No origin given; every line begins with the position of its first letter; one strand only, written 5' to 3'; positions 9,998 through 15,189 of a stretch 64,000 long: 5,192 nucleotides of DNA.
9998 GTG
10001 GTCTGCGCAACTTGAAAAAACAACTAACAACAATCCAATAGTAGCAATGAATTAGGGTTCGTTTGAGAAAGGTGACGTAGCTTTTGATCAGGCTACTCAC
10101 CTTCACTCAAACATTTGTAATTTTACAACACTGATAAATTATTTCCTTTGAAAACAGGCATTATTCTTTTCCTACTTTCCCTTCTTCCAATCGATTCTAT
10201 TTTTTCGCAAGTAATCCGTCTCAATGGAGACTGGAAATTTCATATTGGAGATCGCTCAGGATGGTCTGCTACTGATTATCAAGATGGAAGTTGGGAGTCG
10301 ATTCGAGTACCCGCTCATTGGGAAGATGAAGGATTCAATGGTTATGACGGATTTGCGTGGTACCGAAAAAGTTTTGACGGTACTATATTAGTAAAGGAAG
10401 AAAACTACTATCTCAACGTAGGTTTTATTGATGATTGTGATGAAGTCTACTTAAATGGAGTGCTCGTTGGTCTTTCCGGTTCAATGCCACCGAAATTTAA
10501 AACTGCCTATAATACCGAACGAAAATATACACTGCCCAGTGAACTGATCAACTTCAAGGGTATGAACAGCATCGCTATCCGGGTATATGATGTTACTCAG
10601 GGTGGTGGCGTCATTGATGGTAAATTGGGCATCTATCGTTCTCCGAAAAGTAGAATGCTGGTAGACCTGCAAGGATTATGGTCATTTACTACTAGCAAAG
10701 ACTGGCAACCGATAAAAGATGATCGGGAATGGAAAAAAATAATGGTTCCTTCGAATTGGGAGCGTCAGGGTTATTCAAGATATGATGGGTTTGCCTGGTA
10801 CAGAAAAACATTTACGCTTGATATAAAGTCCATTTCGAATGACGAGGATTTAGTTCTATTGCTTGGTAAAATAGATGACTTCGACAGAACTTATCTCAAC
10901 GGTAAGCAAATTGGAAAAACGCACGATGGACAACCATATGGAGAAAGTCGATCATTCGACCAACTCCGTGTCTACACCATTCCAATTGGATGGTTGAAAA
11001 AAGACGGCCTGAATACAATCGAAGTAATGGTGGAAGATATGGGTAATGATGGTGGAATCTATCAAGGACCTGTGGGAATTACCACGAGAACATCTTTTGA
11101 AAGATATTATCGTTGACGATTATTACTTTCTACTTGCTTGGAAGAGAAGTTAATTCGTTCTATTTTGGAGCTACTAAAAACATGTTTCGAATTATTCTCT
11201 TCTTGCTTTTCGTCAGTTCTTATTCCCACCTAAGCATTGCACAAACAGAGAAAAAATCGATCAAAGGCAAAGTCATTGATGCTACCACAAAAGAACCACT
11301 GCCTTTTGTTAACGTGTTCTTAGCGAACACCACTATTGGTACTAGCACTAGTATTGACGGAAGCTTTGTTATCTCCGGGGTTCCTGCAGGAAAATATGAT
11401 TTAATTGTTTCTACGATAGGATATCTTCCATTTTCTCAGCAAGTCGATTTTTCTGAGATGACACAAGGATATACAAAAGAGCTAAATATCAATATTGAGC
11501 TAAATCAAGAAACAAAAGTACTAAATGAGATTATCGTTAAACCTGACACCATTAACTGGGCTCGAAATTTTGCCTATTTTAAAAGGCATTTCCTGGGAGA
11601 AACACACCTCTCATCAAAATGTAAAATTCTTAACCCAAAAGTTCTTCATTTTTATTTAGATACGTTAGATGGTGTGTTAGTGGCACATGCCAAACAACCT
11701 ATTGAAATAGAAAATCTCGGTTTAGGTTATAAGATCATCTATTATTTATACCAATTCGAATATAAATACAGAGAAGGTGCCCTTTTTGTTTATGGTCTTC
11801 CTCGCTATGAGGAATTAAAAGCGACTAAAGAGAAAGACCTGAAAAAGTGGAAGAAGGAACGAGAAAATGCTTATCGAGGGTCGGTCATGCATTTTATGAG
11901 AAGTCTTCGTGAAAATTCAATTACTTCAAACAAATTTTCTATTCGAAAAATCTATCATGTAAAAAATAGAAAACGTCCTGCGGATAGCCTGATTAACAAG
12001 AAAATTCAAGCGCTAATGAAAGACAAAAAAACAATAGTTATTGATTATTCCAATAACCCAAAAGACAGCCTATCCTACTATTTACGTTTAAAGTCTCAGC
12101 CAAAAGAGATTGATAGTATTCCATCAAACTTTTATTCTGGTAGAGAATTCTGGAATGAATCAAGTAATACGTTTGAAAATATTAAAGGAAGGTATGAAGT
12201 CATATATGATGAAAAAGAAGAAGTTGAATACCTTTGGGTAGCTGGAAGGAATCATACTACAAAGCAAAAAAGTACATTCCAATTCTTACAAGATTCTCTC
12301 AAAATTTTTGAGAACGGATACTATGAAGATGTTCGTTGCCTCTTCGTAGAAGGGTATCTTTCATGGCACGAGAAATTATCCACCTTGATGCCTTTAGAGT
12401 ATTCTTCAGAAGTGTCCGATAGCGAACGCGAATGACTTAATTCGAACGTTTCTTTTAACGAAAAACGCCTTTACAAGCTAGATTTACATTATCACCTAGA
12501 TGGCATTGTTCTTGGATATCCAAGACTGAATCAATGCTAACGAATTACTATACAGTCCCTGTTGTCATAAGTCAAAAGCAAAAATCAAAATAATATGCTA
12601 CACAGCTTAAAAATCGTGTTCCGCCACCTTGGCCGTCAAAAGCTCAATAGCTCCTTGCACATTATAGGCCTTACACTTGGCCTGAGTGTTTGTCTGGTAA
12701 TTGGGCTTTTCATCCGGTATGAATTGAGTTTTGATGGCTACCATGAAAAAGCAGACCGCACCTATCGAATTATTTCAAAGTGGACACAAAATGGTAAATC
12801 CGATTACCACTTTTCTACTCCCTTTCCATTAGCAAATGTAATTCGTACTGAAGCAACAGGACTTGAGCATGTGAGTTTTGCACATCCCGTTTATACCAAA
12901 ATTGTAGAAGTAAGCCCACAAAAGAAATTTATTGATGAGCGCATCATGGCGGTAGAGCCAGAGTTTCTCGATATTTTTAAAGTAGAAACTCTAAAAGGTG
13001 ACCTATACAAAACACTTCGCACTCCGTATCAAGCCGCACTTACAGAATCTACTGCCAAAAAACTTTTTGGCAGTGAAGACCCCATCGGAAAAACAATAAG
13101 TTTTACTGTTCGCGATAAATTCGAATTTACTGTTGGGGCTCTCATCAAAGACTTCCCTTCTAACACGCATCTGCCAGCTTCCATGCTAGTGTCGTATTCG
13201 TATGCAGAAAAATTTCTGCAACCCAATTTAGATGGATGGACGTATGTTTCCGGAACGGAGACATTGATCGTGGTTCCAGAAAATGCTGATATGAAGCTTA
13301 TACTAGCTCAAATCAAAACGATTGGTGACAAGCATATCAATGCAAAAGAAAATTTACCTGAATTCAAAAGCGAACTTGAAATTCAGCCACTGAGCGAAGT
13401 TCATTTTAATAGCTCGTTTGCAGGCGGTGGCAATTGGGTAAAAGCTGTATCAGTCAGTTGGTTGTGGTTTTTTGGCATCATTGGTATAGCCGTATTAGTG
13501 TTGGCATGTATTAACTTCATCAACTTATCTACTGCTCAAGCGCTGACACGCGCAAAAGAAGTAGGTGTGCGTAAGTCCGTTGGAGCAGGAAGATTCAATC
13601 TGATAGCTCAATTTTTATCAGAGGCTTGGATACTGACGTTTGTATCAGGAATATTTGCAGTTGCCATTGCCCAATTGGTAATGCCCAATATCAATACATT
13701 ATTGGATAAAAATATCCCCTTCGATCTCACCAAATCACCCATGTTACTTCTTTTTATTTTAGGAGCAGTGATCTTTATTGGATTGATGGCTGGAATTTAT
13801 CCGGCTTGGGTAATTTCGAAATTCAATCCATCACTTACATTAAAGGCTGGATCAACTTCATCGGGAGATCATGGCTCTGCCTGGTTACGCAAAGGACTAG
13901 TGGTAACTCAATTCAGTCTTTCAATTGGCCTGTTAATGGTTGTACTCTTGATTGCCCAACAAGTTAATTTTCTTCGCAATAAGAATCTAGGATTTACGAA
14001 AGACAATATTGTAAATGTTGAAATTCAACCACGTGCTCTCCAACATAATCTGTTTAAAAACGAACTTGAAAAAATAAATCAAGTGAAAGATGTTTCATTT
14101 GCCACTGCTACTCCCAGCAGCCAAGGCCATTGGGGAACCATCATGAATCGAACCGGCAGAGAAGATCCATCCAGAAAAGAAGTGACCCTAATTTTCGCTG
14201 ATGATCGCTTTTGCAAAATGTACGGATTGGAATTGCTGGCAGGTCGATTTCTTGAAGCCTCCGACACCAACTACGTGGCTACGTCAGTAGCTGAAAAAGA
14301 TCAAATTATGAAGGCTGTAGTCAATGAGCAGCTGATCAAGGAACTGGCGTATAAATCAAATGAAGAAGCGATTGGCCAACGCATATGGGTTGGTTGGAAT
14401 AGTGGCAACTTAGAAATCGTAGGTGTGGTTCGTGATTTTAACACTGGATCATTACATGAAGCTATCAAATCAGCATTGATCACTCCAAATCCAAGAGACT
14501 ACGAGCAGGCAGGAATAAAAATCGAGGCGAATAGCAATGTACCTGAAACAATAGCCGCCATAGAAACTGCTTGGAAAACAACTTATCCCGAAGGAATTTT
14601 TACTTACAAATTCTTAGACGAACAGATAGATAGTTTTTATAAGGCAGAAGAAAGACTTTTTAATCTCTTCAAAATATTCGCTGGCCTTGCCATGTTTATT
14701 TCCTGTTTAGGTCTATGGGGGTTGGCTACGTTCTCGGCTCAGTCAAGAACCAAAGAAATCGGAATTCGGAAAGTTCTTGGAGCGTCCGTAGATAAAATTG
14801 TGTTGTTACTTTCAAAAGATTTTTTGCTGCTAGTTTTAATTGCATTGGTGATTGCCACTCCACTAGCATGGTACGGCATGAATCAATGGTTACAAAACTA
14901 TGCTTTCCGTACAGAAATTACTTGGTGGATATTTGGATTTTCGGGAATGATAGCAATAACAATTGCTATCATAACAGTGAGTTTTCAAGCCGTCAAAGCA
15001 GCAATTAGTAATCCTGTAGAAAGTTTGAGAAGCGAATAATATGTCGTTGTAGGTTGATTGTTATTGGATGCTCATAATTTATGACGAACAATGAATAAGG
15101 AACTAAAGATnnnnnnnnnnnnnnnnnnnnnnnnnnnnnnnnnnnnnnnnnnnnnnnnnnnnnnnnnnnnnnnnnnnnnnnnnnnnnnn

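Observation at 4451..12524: Two permease loci share an identically spaced enhancer + sigma54-box layout: candidate regulon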

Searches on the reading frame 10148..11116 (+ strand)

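Call 6: search_protein_families(library=pfam, proteins=[window:10148-11116:+])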
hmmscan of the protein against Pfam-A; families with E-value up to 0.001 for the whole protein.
window:10148-11116:+ (322 aa): 3 families
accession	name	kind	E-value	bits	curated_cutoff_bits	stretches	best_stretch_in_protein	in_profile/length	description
PF13364.12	BetaGal_ABD2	-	5.4e-12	46.9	23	1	207-301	28-112/112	Beta-galactosidase second all-beta domain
PF02837.24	Glyco_hydro_2_N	-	5.8e-10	39.8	28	1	180-262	10-111/169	Glycosyl hydrolases family 2, sugar binding domain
PF22666.2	Glyco_hydro_2_N2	-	1.1e-06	29.3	27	0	216-259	50-92/167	Glycosyl hydrolase 2 galactose-binding domain-like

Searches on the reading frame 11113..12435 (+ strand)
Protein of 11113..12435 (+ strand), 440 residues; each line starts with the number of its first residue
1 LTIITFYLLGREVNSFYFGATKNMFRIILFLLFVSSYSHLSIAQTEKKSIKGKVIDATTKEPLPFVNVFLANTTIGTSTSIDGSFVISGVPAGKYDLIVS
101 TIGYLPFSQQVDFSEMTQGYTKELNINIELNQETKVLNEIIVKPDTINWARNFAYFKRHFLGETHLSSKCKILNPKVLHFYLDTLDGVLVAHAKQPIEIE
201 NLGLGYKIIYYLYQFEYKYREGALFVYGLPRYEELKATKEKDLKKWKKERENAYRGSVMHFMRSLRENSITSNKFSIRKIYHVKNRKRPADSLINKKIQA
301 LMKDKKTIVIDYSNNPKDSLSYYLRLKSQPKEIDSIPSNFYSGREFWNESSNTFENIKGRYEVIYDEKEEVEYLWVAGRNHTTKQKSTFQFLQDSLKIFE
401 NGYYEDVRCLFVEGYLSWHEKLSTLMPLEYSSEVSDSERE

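Call 6: search_protein_families(library=pfam, proteins=[window:11113-12435:+])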
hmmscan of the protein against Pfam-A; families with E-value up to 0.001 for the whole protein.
window:11113-12435:+ (440 aa): 3 families
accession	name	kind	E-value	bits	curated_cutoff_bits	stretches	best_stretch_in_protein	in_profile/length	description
PF13715.12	CarbopepD_reg_2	-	1.3e-20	73.7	32.2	1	50-142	1-88/88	CarboxypepD_reg-like domain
PF13620.12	CarboxypepD_reg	-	3e-13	50.3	32.3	1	49-115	1-71/82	Carboxypeptidase regulatory-like domain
PF23591.1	CILP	-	0.00023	21.6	27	1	46-100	3-55/90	Cartilage intermediate layer protein 1-like domain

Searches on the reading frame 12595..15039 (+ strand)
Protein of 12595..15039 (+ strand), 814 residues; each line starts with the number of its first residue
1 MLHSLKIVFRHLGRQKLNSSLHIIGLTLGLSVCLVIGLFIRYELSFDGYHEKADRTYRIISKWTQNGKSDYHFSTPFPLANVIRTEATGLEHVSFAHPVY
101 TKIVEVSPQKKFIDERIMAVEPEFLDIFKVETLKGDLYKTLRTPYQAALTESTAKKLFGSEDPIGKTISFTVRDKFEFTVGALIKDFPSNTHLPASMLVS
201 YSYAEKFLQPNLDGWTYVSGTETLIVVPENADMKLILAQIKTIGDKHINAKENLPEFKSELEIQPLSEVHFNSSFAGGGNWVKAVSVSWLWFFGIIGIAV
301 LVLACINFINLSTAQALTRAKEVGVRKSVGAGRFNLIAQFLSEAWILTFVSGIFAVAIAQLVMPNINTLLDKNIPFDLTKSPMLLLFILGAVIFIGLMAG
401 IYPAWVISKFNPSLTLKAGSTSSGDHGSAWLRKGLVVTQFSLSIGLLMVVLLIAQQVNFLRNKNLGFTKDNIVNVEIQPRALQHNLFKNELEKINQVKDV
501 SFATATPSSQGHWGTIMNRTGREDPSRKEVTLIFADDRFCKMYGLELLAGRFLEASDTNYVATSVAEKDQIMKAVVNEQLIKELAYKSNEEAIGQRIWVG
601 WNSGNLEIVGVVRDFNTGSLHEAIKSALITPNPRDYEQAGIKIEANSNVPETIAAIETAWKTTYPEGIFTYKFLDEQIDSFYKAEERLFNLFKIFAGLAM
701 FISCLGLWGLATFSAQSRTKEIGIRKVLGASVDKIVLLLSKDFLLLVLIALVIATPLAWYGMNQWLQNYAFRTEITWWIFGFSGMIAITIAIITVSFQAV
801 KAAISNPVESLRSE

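Call 6: search_protein_families(library=pfam, proteins=[window:12595-15039:+])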
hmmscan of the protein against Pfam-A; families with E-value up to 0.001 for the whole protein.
window:12595-15039:+ (814 aa): 2 families
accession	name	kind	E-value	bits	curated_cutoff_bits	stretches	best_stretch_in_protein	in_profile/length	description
PF12704.14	MacB_PCD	-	6.7e-30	105.4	27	2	19-242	1-206/207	MacB-like periplasmic core domain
PF02687.27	FtsX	-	7.7e-26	90.9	25.5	2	295-412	2-120/120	FtsX-like permease C-terminal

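Call 58: search_protein_families(library=ncbifam, proteins=[window:12595-15036:+], max_evalue=0.00001)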
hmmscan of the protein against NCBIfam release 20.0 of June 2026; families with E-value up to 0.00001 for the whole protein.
window:12595-15036:+ (814 aa): 3 families
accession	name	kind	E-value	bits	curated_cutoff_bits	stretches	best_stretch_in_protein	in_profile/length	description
TIGR03434.1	ADOP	subfamily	6.6e-92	308.9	622.3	1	255-814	248-803/803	ADOP family duplicated permease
NF038008.1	ABC_perm_DarB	equivalog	6e-44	150.1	700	1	16-797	9-769/777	darobactin export ABC transporter permease subunit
NF007826.0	PRK10535.1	equivalog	2e-08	33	966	1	292-413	524-642/648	macrolide ABC transporter ATP-binding protein/permease MacB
